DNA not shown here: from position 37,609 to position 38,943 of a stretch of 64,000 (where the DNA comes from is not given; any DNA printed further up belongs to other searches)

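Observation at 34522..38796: Divergently oriented pair of paralogous HxD...H proteins of unrecognised family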

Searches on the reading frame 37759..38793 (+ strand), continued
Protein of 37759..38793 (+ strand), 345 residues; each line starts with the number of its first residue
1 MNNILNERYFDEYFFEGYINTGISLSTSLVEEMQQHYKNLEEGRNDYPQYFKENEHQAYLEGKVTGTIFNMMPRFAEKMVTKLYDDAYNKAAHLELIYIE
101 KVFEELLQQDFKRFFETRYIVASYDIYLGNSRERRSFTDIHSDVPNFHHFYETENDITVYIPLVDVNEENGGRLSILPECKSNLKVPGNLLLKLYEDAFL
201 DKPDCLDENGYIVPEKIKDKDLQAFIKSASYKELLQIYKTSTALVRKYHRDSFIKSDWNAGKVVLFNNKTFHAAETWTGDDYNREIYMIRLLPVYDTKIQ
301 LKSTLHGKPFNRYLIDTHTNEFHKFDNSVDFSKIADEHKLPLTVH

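Call 40: find_homologous_proteins(query=L021:2021-2920:+, max_evalue=1e-10)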
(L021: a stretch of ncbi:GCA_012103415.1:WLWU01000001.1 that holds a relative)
Query L021:2021-2920:+ (300 aa): 365 proteins with E <= 1e-10 among 1033 candidates; the best 120 are listed.
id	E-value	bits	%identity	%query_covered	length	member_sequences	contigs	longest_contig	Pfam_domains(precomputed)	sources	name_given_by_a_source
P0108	5.5e-155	534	100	75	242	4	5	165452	PF05721.20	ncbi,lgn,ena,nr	nr:TPA_exp: dioxygenase [uncultured Gammaproteobacteria bacterium]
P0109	9.3e-82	293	46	99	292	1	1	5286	PF05721.20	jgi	jgi:ectoine hydroxylase-related dioxygenase (phytanoyl-CoA dioxygenase family)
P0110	7.9e-77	277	44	98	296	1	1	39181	PF05721.20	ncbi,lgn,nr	ncbi:MAG: phytanoyl-CoA dioxygenase family protein [Methylovulum sp.]|nr:phytanoyl-CoA dioxygenase f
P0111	1.0e-76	276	43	99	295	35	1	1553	PF05721.20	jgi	jgi:hypothetical protein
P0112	1.0e-75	273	44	98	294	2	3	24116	PF05721.20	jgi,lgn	-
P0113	9.0e-75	270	45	98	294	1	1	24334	PF05721.20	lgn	-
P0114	9.8e-74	267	42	99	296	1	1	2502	PF05721.20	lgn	-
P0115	1.5e-73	266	43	97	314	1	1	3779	PF05721.20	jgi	jgi:ectoine hydroxylase-related dioxygenase (phytanoyl-CoA dioxygenase family)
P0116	5.4e-73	264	42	99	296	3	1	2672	PF05721.20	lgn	-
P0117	6.4e-73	264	45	91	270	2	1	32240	PF05721.20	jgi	jgi:hypothetical protein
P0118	2.7e-72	262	44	97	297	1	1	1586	PF05721.20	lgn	-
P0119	2.7e-70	255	49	78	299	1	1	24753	PF05721.20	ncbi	-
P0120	9.8e-70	253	42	99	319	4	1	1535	PF05721.20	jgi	jgi:hypothetical protein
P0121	1.1e-69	253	41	98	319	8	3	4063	PF05721.20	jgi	jgi:hypothetical protein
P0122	1.2e-69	253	42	99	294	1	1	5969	PF05721.20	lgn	-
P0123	2.3e-69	252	41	98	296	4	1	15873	PF05721.20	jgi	jgi:ectoine hydroxylase-related dioxygenase (phytanoyl-CoA dioxygenase family)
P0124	1.1e-68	250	48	78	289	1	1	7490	PF05721.20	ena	-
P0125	3.0e-68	249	42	97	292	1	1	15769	PF05721.20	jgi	jgi:hypothetical protein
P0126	3.8e-68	248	40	99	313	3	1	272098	PF05721.20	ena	-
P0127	8.7e-68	247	43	98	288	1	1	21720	PF05721.20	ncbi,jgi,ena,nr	ncbi:MAG TPA: phytanoyl-CoA dioxygenase family protein [Reyranella sp.]|nr:phytanoyl-CoA dioxygenase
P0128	1.1e-67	247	42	97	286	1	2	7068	PF05721.20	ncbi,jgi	ncbi:MAG TPA: phytanoyl-CoA dioxygenase family protein [Ramlibacter sp.]|jgi:ectoine hydroxylase-rel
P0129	2.9e-67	245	48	79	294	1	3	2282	PF05721.20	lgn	-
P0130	3.2e-67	245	45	87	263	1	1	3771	PF05721.20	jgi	jgi:ectoine hydroxylase-related dioxygenase (phytanoyl-CoA dioxygenase family)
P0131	4.1e-67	245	44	86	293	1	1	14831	PF05721.20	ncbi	ncbi:MAG: phytanoyl-CoA dioxygenase family protein [Pseudomonadota bacterium]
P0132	7.7e-67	244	42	97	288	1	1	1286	PF05721.20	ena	-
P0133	2.9e-66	242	42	97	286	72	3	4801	PF05721.20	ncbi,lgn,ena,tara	tara:strand:- start:97 stop:957 length:861 start_codon:yes stop_codon:yes gene_type:complete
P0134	1.2e-65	240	42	98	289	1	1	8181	PF05721.20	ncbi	-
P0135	2.8e-65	239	44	86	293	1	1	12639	PF05721.20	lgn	-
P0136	4.1e-65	238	41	97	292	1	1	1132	PF05721.20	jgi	jgi:ectoine hydroxylase-related dioxygenase (phytanoyl-CoA dioxygenase family)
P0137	4.2e-65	238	41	97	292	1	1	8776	PF05721.20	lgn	-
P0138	9.7e-65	237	46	79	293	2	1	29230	PF05721.20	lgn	-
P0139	1.1e-64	237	40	99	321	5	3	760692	PF05721.20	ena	-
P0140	1.1e-64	237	42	86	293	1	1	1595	PF05721.20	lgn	-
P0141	1.2e-64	237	42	88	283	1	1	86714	PF05721.20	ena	-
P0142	2.1e-64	236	40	98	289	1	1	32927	PF05721.20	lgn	-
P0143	1.0e-63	234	39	100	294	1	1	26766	PF05721.20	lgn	-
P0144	1.8e-63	233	40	97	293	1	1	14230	PF05721.20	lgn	-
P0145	2.6e-63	232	39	97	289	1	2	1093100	PF05721.20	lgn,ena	-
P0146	4.1e-63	232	39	98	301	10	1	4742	PF05721.20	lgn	-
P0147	6.3e-63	231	43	94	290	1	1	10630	PF05721.20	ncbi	-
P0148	4.3e-62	228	46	77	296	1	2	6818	PF05721.20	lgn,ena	-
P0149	9.0e-62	227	41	98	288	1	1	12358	PF05721.20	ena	-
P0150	1.1e-61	227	40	98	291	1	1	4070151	PF05721.20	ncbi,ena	-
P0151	1.5e-61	227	40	95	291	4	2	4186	PF05721.20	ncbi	-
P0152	1.5e-61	227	41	91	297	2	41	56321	PF05721.20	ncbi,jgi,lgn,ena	jgi:hypothetical protein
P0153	1.6e-61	226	37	100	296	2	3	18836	PF05721.20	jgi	-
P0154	2.1e-61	226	38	99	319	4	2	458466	PF05721.20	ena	-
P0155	2.2e-61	226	37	99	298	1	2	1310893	PF05721.20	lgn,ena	-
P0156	6.0e-61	225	40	93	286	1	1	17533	PF05721.20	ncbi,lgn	ncbi:MAG: phytanoyl-CoA dioxygenase family protein [Pseudomonadota bacterium]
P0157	6.4e-61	224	42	82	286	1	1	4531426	PF05721.20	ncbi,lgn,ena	-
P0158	7.7e-61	224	41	97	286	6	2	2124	PF05721.20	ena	-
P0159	1.3e-60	224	40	98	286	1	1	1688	PF05721.20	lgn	-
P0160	1.9e-60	223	40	95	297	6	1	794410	PF05721.20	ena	-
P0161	6.8e-60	221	39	94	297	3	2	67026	PF05721.20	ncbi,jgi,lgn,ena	-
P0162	9.2e-60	221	39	95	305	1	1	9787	PF05721.20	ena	-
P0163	9.4e-60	221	39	97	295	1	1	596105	PF05721.20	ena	-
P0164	9.7e-60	221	40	96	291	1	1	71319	PF05721.20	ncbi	-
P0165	1.1e-59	220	40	95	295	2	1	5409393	PF05721.20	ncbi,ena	-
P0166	1.1e-59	220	38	97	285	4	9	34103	PF05721.20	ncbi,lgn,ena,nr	ncbi:phytanoyl-CoA dioxygenase [Candidatus Poribacteria bacterium]|nr:phytanoyl-CoA dioxygenase [Can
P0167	1.2e-59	220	40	98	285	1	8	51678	PF05721.20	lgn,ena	-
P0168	1.9e-59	220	42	81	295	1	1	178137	PF05721.20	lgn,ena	-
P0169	3.0e-59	219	40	99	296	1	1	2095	PF05721.20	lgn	-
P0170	4.3e-59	218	40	95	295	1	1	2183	PF05721.20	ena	-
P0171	6.1e-59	218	37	98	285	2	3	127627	PF05721.20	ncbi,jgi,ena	-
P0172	4.6e-58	215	39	97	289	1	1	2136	PF05721.20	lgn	-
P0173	5.4e-58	215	38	99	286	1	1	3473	PF05721.20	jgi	-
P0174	7.2e-58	214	40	95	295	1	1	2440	PF05721.20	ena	-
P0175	7.5e-58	214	39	93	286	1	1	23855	PF05721.20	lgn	-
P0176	8.2e-58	214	39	97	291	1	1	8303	PF05721.20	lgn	-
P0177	8.8e-58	214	36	97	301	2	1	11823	PF05721.20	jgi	jgi:ectoine hydroxylase-related dioxygenase (phytanoyl-CoA dioxygenase family)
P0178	9.2e-58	214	39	97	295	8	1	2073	PF05721.20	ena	-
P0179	1.1e-57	214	40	95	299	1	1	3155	PF05721.20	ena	-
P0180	1.1e-57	214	43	80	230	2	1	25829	PF05721.20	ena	-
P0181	1.1e-57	214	38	97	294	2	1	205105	PF05721.20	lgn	-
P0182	1.5e-57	213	38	94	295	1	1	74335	PF05721.20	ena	-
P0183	1.7e-57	213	39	95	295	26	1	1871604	PF05721.20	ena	-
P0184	2.4e-57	213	37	94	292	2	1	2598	PF05721.20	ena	-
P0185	3.5e-57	212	38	100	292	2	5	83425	PF05721.20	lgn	-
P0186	4.5e-57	212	38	98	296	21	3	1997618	PF05721.20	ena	-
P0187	4.8e-57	212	39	94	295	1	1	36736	PF05721.20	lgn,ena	-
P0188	7.4e-57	211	38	96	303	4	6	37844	PF05721.20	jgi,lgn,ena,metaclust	metaclust:\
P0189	7.6e-57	211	36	98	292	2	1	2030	PF05721.20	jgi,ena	-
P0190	8.1e-57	211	40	90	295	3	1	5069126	PF05721.20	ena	-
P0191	1.1e-56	211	38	94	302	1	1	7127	PF05721.20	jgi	jgi:ectoine hydroxylase-related dioxygenase (phytanoyl-CoA dioxygenase family)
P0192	1.4e-56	210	35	98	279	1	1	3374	PF05721.20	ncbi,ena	-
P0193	1.4e-56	210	38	95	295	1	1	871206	PF05721.20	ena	-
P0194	3.8e-56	209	42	77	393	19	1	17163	PF05721.20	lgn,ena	-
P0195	4.4e-56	209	38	96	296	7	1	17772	PF05721.20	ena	-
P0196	4.7e-56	208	37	96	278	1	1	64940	PF05721.20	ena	-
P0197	6.2e-56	208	40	90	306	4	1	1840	PF05721.20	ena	-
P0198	7.9e-56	208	40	90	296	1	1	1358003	PF05721.20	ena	-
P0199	8.8e-56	208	39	97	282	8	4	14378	PF05721.20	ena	-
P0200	1.1e-55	207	39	90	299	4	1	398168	PF05721.20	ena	-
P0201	1.3e-55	207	36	93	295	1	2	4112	PF05721.20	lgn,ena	-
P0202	1.3e-55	207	38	95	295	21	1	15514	PF05721.20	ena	-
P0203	1.4e-55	207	38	96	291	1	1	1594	PF05721.20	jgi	jgi:ectoine hydroxylase-related dioxygenase (phytanoyl-CoA dioxygenase family)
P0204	1.8e-55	207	38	99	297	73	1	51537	PF05721.20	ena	-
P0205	1.9e-55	206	38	94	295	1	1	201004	PF05721.20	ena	-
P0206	2.0e-55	206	38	98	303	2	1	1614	PF05721.20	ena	-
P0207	2.9e-55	206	37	95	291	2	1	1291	PF05721.20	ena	-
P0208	4.7e-55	205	37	98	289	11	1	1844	PF05721.20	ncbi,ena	-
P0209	5.7e-55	205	37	99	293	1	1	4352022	PF05721.20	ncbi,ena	-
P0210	5.9e-55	205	38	96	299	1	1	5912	PF05721.20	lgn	-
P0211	6.1e-55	205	40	95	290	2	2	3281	PF05721.20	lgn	-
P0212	6.6e-55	205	37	98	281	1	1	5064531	PF05721.20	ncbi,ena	-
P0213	7.0e-55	205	37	95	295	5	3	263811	PF05721.20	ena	-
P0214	8.4e-55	204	37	100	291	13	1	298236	PF05721.20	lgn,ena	-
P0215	8.4e-55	204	39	90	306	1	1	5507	PF05721.20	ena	-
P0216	1.1e-54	204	37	97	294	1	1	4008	PF05721.20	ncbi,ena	-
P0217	1.2e-54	204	37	97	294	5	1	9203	PF05721.20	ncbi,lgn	-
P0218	1.6e-54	203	36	95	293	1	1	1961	PF05721.20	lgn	-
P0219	2.1e-54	203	34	99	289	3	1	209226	PF05721.20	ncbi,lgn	-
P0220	2.8e-54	203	38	98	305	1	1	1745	PF05721.20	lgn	-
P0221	3.3e-54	202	37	98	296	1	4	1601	PF05721.20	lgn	-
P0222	3.7e-54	202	36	98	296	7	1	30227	PF05721.20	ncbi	-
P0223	5.9e-54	202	37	96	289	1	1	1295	PF05721.20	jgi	jgi:hypothetical protein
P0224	6.5e-54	201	36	98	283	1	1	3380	PF05721.20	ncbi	-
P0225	6.6e-54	201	37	98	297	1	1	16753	PF05721.20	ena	-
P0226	7.3e-54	201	37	96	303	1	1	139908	PF05721.20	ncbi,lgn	ncbi:MAG: phytanoyl-CoA dioxygenase family protein [Azospirillaceae bacterium]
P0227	7.5e-54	201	36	98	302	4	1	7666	PF05721.20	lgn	-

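Call 41: find_encoding_contigs(protein=P0117, flank=10000, max_places=2)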
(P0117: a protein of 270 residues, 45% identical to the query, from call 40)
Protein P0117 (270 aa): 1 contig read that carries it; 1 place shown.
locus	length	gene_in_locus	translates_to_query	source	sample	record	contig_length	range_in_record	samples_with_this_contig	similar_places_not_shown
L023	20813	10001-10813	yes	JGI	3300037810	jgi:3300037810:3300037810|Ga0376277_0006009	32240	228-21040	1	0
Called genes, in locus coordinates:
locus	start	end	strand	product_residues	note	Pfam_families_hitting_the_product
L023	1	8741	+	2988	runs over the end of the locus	?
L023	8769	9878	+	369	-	PF00296:Bac_luciferase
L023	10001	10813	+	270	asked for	PF05721:PhyH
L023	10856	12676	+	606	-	PF07992:Pyr_redox_2 (faint), PF00743:FMO-like (weak), PF00890:FAD_binding_2 (weak), PF01266:DAO (faint), PF01494:FAD_binding_3 (faint), PF13450:NAD_binding_8, PF13738:Pyr_redox_3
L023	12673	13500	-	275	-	PF00106:adh_short, PF08659:KR (weak), PF13561:adh_short_C2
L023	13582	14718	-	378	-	PF00698:Acyl_transf_1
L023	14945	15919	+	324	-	PF00698:Acyl_transf_1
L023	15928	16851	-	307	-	PF01145:Band_7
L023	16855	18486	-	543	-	PF13304:AAA_21 (faint), PF00005:ABC_tran, PF02463:SMC_N (faint)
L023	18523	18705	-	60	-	-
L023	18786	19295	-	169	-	PF05128:DUF697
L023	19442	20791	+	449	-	PF21607:FabD_helical_ins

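Call 42: find_encoding_contigs(protein=P0125, flank=10000, max_places=2)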
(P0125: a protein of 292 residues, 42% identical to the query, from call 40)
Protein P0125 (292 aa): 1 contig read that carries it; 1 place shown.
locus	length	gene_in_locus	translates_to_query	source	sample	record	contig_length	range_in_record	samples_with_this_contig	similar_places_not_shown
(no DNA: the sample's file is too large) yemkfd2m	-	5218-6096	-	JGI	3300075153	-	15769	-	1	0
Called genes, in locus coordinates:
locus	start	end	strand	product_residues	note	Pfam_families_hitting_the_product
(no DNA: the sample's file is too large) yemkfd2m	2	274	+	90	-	?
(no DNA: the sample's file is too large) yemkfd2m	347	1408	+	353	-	-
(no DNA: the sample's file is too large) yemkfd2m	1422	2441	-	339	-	-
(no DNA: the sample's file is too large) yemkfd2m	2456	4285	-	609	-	PF00743:FMO-like (weak), PF00890:FAD_binding_2 (weak), PF01266:DAO (faint), PF07992:Pyr_redox_2 (weak), PF13450:NAD_binding_8, PF13738:Pyr_redox_3 (weak)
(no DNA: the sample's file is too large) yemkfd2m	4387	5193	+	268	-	PF02353:CMAS, PF08123:DOT1 (weak), PF13489:Methyltransf_23, PF01209:Ubie_methyltran (faint), PF08241:Methyltransf_11, PF13649:Methyltransf_25, PF13847:Methyltransf_31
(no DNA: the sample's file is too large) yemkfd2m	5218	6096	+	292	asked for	PF05721:PhyH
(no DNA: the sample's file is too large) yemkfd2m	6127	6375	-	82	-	PF11730:DUF3297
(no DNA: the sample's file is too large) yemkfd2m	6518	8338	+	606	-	PF00916:Sulfate_transp, PF01740:STAS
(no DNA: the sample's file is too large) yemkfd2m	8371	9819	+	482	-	-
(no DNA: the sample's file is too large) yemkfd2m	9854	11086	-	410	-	PF03738:GSP_synth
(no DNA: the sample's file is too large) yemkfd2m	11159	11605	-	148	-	PF08327:AHSA1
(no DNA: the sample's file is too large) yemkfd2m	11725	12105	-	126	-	PF00043:GST_C, PF13410:GST_C_2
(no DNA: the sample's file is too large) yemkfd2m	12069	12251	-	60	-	PF13417:GST_N_3 (weak)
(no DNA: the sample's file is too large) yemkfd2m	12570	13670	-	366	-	-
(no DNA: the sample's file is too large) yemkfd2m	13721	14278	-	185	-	-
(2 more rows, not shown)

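Call 44: search_protein_representatives(alignment_id=A1)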
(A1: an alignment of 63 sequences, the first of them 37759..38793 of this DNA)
Query: 63 sequences, 339 profile positions. Proteins with E-value up to 0.001 (for the whole library): 56; up to 1e-10: 40; up to 1e-30: 23. The best 56 are listed.
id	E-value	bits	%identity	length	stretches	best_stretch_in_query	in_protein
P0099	6.3e-147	505.5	-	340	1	1-339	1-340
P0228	5.6e-117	407.1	-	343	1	1-338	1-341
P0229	2.7e-91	322.6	-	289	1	1-290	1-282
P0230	1.5e-61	224.9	-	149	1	191-339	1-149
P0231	7.3e-61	222.6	-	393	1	1-337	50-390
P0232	5.6e-50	186.8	-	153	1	64-172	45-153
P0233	6.0e-48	180.1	-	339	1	1-325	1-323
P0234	9.5e-47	176.2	-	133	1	1-133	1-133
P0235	1.2e-43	166.0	-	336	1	1-323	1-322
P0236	2.5e-43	165.0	-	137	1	203-339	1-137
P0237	2.6e-42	161.6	-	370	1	1-323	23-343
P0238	4.4e-42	160.9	-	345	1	5-335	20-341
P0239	4.0e-40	154.4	-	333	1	1-312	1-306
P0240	4.6e-38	147.6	-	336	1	1-323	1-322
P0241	7.4e-38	147.0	-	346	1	1-323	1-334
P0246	3.4e-33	131.6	-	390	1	4-334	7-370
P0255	5.4e-21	91.5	-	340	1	10-316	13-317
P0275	4.8e-07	45.7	-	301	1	60-180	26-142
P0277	1.2e-06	44.4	-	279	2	81-179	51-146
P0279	2.8e-06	43.1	-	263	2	122-190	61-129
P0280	2.0e-04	37.0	-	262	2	81-174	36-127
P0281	4.5e-04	35.9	-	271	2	62-216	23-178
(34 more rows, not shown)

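Call 48: search_protein_families(library=pfam, proteins=[P0275, P0277, P0279, P0280, P0281, P0233, P0238, P0246, P0255], max_evalue=0.01)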
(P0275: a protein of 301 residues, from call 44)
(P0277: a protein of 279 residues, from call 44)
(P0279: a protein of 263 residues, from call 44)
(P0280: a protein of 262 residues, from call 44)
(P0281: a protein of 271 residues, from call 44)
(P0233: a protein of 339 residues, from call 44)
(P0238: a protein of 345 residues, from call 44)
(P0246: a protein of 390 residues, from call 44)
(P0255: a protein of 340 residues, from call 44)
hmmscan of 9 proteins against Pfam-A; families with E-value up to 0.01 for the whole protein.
P0275 (301 aa): 1 family
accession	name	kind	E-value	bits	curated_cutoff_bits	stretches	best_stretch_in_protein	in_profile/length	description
PF05721.19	PhyH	-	3.1e-20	73.8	22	1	17-198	3-211/213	Phytanoyl-CoA dioxygenase (PhyH)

P0277 (279 aa): 2 families
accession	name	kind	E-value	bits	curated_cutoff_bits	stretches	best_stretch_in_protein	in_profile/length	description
PF05721.19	PhyH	-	8.7e-05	23.3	22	1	44-216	33-206/213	Phytanoyl-CoA dioxygenase (PhyH)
PF13640.12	2OG-FeII_Oxy_3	-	0.003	18.9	27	1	102-222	10-92/98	2OG-Fe(II) oxygenase superfamily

P0279 (263 aa): 0 families

P0280 (262 aa): 1 family
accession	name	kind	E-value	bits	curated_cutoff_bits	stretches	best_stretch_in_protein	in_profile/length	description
PF05721.19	PhyH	-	0.00035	21.3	22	0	176-214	174-212/213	Phytanoyl-CoA dioxygenase (PhyH)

P0281 (271 aa): 1 family
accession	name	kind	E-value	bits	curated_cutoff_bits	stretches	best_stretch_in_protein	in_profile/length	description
PF05721.19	PhyH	-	0.00052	20.8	22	1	88-218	98-211/213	Phytanoyl-CoA dioxygenase (PhyH)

P0233 (339 aa): 0 families

P0238 (345 aa): 0 families

P0246 (390 aa): 0 families

P0255 (340 aa): 0 families

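Call 65: find_encoding_contigs(protein=P0233, flank=10000, max_places=2)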
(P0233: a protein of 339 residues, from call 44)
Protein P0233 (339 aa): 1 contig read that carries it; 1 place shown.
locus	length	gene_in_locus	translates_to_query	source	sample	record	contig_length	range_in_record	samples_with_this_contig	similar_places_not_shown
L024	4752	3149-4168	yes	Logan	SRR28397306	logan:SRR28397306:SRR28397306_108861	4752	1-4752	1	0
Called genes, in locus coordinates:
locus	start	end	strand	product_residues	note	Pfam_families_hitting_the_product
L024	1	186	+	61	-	?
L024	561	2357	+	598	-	PF00664:ABC_membrane, PF02463:SMC_N (weak), PF00005:ABC_tran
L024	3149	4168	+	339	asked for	-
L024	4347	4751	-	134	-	?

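Call 66: find_encoding_contigs(protein=P0237, flank=10000, max_places=2)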
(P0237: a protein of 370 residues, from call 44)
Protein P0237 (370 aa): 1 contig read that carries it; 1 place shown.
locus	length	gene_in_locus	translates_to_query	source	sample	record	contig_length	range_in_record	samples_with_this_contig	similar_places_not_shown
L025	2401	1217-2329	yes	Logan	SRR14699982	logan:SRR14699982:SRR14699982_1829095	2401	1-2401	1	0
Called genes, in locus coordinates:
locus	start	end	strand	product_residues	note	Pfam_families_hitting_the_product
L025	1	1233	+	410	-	?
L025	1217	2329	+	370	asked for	-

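Call 67: find_encoding_contigs(protein=P0235, flank=10000, max_places=2)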
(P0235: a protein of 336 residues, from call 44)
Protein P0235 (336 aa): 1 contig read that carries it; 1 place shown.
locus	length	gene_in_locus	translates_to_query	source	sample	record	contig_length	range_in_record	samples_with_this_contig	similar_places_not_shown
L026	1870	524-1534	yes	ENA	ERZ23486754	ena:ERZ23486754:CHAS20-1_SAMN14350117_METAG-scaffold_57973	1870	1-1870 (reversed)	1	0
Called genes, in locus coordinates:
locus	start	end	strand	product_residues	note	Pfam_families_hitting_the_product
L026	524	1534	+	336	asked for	-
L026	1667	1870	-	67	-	?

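Call 68: find_encoding_contigs(protein=P0238, flank=10000, max_places=2)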
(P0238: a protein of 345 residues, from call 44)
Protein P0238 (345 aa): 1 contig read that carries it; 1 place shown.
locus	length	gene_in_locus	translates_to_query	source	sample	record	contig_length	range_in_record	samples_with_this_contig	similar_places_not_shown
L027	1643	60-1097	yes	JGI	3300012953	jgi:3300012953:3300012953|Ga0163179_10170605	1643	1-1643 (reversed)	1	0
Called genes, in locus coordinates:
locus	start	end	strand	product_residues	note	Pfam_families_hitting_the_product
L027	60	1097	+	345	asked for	-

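Call 69: find_encoding_contigs(protein=P0110, flank=10000, max_places=1)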
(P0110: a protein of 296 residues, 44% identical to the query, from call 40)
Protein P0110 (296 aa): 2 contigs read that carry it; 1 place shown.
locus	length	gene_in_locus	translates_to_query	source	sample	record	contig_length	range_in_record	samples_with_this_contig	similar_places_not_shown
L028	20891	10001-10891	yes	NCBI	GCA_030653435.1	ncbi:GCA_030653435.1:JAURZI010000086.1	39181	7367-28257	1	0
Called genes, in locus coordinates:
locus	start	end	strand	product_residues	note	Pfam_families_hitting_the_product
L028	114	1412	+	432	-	PF00270:DEAD, PF04851:ResIII (weak), PF00271:Helicase_C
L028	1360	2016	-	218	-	PF00702:Hydrolase, PF13419:HAD_2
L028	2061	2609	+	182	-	PF00293:NUDIX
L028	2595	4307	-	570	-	PF13584:BatD, PF25607:DUF7939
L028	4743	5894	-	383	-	PF03969:AFG1_ATPase, PF00308:Bac_DnaA (faint)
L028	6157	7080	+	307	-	PF03331:LpxC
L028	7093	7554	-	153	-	PF05258:DciA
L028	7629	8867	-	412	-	PF01494:FAD_binding_3, PF00890:FAD_binding_2 (faint), PF01266:DAO (faint), PF13450:NAD_binding_8 (weak)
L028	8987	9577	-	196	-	PF05685:Uma2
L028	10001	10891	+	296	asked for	PF05721:PhyH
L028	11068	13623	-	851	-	PF11791:Aconitase_B_N, PF06434:Aconitase_2_N, PF00330:Aconitase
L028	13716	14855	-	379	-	PF01555:N6_N4_Mtase, PF13847:Methyltransf_31 (weak)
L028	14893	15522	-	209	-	PF09499:RE_ApaLI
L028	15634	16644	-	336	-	PF00180:Iso_dh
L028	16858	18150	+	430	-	PF00180:Iso_dh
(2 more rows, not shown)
